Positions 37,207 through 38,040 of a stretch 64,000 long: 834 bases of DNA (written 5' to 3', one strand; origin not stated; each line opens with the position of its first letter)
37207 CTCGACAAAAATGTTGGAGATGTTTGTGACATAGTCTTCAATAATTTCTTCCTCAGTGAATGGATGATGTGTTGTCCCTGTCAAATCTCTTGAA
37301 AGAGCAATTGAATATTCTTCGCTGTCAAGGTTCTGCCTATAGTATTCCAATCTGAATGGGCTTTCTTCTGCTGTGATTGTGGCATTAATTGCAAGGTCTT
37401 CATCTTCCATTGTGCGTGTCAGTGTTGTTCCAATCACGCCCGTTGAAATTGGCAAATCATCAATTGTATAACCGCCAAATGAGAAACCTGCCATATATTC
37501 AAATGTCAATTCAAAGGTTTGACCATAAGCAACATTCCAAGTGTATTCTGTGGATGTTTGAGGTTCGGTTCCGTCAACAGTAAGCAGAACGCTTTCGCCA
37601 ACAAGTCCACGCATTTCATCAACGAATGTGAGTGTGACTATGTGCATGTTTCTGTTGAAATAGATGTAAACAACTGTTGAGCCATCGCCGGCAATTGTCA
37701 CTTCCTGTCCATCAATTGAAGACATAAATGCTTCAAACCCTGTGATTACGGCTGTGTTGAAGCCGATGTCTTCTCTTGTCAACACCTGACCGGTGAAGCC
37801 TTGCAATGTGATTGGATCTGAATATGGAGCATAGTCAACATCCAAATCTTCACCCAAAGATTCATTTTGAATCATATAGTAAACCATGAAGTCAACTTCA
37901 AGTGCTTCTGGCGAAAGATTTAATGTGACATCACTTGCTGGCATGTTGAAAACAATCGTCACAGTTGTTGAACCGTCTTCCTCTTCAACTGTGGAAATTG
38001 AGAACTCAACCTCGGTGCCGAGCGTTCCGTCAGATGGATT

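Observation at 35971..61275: One uninterrupted 25.3-kb ORF encodes an ~8,430-aa membrane-anchored repeat protein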

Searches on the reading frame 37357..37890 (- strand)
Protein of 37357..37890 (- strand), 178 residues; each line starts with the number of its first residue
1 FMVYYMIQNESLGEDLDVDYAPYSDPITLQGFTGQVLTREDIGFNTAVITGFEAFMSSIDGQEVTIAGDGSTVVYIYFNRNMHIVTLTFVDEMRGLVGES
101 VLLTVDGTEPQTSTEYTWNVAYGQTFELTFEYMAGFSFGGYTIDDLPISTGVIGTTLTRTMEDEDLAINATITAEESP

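Call 54: predict_structure(alignment_id=A1)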
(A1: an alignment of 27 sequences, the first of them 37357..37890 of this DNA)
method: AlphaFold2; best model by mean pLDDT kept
length: 178 residues; sequences in the alignment: 27
mean_pLDDT: 93.9   pTM: 0.82
mean pLDDT of the five models: 93.9, 93.8, 93.5, 92.7, 92.5
residues with pLDDT >= 90: 154; 70-90: 18; 50-70: 6; < 50: 0
segments of 3 or more residues with pLDDT < 50: none
pLDDT, mean of each block of 10 residues (from residue 1): 95 72 97 98 96 97 97 97 96 92 91 89 96 96 95 97 97 89
secondary structure, 60 per line:
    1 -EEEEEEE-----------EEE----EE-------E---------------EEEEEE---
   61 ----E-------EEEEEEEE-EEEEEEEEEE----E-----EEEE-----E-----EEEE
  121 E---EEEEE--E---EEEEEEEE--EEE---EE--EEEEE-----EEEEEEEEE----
elements in order: E2-8 E20-22 E52-57 E73-80 E82-91 E102-105 E117-121 E125-129 E136-143 E146-148 E156-160 E166-174

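Call 60: fold_search(model_id=the predicted structure, library=pdb)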
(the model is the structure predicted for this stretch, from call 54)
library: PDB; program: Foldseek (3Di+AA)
matches with E <= 10: 425; with E <= 0.001: 11
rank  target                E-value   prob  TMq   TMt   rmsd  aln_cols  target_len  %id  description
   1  4bug_B                4.6e-05  1.00  0.25  0.13  10.6       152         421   11  Pilus-presented adhesin, Spy0125 (Cpa), Cys426Ala mutant (released 2013-10-09)
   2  2xic_A                5.7e-05  1.00  0.25  0.13  10.2       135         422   12  Pilus-presented adhesin, Spy0125 (Cpa), P212121 form (ESRF data) (released 2010-08-04)
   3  4bug_A                9.0e-05  1.00  0.24  0.12  11.4       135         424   11  Pilus-presented adhesin, Spy0125 (Cpa), Cys426Ala mutant (released 2013-10-09)
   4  2xic_B                1.1e-04  1.00  0.25  0.13  10.9       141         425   12  Pilus-presented adhesin, Spy0125 (Cpa), P212121 form (ESRF data) (released 2010-08-04)
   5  2xid_B                1.3e-04  0.97  0.22  0.11  13.8       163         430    8  Pilus-presented adhesin, Spy0125 (Cpa), P212121 form (DLS) (released 2010-08-04)
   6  10ps                  3.0e-04  1.00  0.36  0.15   8.0       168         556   11  Crystal structure of SdrD A2-A3-B1-B2 domains from Staphylococcus aureus JH1 (released 2026-02-11)
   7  2xid_A                4.2e-04  0.99  0.22  0.12  12.5       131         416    9  Pilus-presented adhesin, Spy0125 (Cpa), P212121 form (DLS) (released 2010-08-04)
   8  6m3y                  5.5e-04  1.00  0.37  0.11  10.5       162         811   14  Crystal structure of pilus adhesin, SpaC from Lactobacillus rhamnosus GG - open conformation (released 2020-07-29)
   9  6m7c                  6.9e-04  0.99  0.36  0.28  13.8       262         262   10  Crystal structure of C-terminal fragment of pilus adhesin SpaC from Lactobacillus rhamnosus GG (released 2020-07-29)
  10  7bvx                  7.3e-04  1.00  0.35  0.26  10.2       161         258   13  Crystal structure of C-terminal fragment of pilus adhesin SpaC from Lactobacillus rhamnosus GG-Iodide soaked (released 2020-07-29)
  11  6m48_A                8.7e-04  0.98  0.35  0.11  14.1       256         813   10  Crystal structure of pilus adhesin, SpaC from Lactobacillus rhamnosus GG - P21212 form (released 2020-07-29)
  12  3phs                  1.8e-03  0.98  0.29  0.23   7.1       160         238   12  Crystal Structure of GBS52, the minor pilin in gram-positive pathogen Streptococcus agalactiae (released 2010-11-17)
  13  5u5o                  2.4e-03  0.99  0.35  0.24   8.7       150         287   13  Bacterial adhesin from Mobiluncus mulieris containing intramolecular disulfide, isopeptide, and ester bond cross-links ( (released 2018-06-13)
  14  6bbt_B                3.6e-03  0.89  0.29  0.22   9.9       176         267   10  Structure of the major pilin protein (T-13) from Streptococcus pyogenes serotype GAS131465 (released 2018-10-24)
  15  9c7u_B                4.5e-03  0.80  0.27  0.27  11.1       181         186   10  Structure of the human truncated BOS complex in GDN (released 2024-08-21)
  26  3i57_A                1.1e-02  0.54  0.28  0.27  18.8       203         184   13  Type 2 repeat of the mucus binding protein MUB from Lactobacillus reuteri (released 2009-09-15)
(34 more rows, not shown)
